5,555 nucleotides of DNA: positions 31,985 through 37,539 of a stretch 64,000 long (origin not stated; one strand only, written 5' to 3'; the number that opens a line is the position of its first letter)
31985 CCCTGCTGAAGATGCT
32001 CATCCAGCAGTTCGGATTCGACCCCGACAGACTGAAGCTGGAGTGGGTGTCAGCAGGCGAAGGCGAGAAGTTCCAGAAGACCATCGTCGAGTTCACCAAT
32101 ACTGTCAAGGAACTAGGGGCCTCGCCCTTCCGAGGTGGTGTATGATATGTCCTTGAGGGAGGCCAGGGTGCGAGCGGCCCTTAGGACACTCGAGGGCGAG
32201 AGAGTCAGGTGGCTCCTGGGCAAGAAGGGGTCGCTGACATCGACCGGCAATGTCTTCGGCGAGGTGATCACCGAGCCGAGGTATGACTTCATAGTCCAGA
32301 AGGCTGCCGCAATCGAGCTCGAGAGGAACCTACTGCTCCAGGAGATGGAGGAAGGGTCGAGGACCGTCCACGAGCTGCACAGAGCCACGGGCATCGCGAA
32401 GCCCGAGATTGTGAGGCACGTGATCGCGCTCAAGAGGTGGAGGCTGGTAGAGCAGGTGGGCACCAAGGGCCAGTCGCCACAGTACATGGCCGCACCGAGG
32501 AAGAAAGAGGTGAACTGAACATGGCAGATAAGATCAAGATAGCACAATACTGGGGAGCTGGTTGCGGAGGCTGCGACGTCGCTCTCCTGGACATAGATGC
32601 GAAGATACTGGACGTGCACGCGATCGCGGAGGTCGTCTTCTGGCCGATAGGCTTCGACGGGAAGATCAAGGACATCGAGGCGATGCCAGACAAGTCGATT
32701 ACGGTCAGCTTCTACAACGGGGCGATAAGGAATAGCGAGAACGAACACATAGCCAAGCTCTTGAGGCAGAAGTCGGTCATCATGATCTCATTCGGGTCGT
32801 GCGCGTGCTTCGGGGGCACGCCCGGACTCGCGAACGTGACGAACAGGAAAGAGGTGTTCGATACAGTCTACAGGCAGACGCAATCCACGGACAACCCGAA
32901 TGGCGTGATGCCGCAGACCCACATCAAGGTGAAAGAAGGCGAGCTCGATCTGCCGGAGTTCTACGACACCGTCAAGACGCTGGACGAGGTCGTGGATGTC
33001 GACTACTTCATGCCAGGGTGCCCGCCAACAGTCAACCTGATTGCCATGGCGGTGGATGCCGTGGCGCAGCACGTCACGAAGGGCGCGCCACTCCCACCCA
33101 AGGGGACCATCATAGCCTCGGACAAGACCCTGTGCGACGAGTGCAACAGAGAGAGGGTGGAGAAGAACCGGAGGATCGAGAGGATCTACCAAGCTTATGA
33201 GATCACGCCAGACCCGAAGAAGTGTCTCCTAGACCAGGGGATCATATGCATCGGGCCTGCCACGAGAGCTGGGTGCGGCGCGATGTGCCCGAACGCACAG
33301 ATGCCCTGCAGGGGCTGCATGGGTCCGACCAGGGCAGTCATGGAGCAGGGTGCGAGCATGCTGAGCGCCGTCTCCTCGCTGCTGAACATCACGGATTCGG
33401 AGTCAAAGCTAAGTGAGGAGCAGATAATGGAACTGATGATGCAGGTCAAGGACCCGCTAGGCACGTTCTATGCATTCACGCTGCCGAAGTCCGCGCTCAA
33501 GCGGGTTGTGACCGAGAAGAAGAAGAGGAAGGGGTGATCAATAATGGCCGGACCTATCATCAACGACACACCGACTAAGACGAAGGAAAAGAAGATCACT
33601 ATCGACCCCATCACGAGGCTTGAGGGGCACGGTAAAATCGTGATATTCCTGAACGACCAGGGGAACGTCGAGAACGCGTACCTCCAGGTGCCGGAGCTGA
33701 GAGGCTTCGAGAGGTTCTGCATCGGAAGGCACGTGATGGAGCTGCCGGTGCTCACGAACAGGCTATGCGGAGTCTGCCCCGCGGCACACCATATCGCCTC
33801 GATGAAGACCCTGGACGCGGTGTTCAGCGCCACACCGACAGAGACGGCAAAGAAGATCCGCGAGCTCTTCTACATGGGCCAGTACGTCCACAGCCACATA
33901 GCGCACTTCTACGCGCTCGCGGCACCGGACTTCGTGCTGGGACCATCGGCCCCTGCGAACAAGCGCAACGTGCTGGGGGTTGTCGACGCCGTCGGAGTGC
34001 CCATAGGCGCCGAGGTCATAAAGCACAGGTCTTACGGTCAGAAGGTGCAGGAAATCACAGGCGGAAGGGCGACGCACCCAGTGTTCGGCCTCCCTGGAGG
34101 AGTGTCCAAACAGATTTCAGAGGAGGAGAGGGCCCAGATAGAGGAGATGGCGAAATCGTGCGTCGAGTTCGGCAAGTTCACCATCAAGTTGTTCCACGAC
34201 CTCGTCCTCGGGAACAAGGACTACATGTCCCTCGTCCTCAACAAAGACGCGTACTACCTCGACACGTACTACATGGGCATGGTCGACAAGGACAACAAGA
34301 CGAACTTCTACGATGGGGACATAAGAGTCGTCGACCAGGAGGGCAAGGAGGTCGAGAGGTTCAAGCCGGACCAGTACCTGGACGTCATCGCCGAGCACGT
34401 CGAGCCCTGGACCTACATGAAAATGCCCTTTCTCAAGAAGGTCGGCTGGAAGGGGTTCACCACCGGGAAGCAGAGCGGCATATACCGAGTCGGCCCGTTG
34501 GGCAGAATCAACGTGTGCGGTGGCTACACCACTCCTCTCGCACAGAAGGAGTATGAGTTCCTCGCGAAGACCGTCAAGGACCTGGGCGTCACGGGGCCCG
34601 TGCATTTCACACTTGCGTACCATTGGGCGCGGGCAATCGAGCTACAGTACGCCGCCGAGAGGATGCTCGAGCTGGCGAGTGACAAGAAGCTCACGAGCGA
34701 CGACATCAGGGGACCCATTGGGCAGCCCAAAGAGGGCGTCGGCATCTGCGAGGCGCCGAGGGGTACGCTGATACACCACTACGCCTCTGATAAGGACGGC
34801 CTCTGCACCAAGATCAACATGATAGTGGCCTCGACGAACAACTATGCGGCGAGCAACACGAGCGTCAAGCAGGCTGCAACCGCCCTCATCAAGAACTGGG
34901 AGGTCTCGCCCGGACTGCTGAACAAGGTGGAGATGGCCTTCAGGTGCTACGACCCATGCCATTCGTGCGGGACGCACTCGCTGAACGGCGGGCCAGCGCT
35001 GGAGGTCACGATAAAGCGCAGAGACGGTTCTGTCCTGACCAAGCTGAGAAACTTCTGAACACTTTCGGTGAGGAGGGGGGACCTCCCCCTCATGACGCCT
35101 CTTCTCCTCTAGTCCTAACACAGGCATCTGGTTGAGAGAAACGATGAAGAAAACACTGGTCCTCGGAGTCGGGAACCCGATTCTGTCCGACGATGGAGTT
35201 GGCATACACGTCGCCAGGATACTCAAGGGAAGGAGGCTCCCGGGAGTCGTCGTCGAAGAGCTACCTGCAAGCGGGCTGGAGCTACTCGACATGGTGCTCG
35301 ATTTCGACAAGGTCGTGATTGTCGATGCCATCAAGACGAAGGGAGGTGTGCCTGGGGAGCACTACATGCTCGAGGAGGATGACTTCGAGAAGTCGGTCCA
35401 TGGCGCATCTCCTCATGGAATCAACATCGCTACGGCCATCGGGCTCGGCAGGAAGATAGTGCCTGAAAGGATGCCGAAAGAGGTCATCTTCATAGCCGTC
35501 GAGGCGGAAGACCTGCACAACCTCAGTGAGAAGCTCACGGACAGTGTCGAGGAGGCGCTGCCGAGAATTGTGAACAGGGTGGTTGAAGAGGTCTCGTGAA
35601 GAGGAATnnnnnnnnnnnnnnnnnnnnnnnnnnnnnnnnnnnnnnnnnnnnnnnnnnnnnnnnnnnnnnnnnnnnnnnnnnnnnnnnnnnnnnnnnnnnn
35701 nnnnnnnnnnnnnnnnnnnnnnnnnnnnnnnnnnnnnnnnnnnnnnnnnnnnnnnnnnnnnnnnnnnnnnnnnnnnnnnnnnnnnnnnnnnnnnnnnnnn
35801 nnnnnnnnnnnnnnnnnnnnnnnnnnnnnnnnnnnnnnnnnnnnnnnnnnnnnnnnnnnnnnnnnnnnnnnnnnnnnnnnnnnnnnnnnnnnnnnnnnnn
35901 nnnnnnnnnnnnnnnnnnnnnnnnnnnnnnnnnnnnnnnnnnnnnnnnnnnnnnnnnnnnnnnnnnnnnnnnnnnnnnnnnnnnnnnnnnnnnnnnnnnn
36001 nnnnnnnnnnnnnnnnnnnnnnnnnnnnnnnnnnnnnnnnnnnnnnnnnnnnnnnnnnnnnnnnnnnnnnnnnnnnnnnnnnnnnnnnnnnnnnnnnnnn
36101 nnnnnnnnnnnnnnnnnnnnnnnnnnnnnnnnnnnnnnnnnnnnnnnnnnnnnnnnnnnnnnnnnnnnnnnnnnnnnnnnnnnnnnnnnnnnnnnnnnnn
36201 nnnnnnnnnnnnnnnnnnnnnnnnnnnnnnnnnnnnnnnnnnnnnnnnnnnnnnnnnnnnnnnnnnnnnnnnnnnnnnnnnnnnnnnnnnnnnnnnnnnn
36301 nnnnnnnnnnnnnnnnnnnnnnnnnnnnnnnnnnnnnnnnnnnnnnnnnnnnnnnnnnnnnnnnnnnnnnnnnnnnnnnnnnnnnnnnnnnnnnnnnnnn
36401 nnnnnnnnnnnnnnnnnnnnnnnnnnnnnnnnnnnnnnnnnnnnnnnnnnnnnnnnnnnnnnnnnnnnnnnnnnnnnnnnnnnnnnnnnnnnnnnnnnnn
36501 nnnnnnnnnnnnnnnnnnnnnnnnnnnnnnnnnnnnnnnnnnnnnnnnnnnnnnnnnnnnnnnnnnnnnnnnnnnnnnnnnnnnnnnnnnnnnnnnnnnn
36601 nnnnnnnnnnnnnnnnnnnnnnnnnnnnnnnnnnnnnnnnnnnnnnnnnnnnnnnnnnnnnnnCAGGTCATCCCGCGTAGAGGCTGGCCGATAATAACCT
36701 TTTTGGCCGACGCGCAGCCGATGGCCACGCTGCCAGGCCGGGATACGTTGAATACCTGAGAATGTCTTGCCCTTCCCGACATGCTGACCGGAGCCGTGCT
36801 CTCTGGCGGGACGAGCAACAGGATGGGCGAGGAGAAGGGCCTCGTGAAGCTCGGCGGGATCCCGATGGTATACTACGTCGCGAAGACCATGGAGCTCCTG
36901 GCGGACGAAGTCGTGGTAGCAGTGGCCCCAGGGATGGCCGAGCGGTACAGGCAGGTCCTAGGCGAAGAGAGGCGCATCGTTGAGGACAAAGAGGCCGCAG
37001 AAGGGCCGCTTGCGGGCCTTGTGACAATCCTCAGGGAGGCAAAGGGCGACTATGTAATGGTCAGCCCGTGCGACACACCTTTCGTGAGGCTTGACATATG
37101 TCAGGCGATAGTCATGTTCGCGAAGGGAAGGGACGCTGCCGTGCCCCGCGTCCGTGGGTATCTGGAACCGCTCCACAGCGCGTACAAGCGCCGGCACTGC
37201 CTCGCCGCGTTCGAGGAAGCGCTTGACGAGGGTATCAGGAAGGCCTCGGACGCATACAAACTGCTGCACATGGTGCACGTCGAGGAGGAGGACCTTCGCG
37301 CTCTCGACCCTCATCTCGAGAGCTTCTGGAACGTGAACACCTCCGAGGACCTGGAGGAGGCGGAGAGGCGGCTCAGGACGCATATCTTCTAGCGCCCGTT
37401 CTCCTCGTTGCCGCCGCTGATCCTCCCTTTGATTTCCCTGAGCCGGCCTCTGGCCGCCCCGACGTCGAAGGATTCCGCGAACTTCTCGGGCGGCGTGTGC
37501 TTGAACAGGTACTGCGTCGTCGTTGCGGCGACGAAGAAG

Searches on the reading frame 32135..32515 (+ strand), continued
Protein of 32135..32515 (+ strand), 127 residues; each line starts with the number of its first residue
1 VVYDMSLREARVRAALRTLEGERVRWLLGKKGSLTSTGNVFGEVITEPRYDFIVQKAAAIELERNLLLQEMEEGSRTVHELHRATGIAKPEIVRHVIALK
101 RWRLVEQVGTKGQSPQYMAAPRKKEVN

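Call 71: find_encoding_contigs(protein=P0335, flank=10000, max_places=1)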
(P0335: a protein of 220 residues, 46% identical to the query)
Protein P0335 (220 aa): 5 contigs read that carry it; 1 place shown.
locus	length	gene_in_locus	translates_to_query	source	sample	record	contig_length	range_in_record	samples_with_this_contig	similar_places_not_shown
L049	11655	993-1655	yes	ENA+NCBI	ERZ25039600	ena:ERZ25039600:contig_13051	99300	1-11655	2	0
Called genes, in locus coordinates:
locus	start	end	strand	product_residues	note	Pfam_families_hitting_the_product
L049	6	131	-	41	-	-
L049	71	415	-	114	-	-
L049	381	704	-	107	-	-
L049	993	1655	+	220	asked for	PF02662:FlpD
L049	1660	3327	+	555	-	PF00070:Pyr_redox (faint), PF00890:FAD_binding_2 (faint), PF01134:GIDA (faint), PF12831:FAD_oxidored (weak), PF00037:Fer4 (weak), PF14691:Fer4_20, PF07992:Pyr_redox_2, PF13450:NAD_binding_8 (weak), +6 more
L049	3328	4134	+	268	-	-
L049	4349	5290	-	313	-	PF00291:PALP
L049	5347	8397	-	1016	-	PF00890:FAD_binding_2 (weak), PF12831:FAD_oxidored (weak), PF13450:NAD_binding_8 (weak), PF00037:Fer4 (weak), PF07992:Pyr_redox_2, PF07992:Pyr_redox_2, PF12831:FAD_oxidored, PF13450:NAD_binding_8, +17 more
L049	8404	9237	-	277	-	PF02754:CCG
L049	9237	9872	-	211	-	PF12838:Fer4_7 (faint), PF13183:Fer4_8, PF13187:Fer4_9, PF13484:Fer4_16 (weak), PF13534:Fer4_17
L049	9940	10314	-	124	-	PF13560:HTH_31 (weak), PF01381:HTH_3 (weak)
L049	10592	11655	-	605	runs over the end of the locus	PF02310:B12-binding (weak), PF04055:Radical_SAM, PF13282:DUF4070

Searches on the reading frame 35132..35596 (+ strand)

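Call 6: search_protein_families(library=ncbifam, proteins=[window:35132-35596:+], max_evalue=0.01)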
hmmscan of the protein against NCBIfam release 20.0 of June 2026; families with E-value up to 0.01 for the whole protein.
window:35132-35596:+ (155 aa): 7 families
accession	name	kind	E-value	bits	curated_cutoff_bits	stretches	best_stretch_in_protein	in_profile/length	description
TIGR00072.1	hydrog_prot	superfamily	2.3e-30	105.5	47.45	1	9-153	1-144/145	hydrogenase maturation protease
TIGR00140.1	hupD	subfamily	1.1e-17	64.4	151.8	1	9-154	2-147/151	HyaD/HybD family hydrogenase maturation endopeptidase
NF007777.0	PRK10466.1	equivalog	1.3e-16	60.8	190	1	7-153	2-148/164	HyaD/HybD family hydrogenase maturation endopeptidase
NF045519.1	NiFeSe_H2_mat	exception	1.5e-15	57.3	190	1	6-154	1-147/152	NiFeSe hydrogenase maturation protease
TIGR00130.1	frhD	equivalog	6.4e-10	39.3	134.95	1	6-154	3-151/153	coenzyme F420-reducing hydrogenase, FrhD protein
TIGR00142.1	hycI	equivalog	1.6e-06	28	119.1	1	9-152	2-140/146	hydrogenase maturation peptidase HycI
NF007616.0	PRK10264.1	equivalog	0.00031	20.5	261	1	6-75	4-74/195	hydrogenase 1 maturation protease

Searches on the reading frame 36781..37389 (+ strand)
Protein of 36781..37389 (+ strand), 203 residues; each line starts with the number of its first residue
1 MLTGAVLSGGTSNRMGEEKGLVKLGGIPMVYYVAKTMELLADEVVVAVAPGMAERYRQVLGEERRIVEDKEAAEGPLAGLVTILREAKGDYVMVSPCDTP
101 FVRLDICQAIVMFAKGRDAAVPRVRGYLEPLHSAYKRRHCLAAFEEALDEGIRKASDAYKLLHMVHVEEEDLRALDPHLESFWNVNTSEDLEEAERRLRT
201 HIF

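Call 17: search_protein_families(library=pfam, proteins=[window:36781-37389:+], max_evalue=0.00001)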
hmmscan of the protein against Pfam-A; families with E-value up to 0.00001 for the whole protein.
window:36781-37389:+ (203 aa): 1 family
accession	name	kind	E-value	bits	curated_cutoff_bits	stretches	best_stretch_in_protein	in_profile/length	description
PF12804.13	NTP_transf_3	-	1.1e-30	107.4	27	1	4-157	1-155/160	MobA-like NTP transferase domain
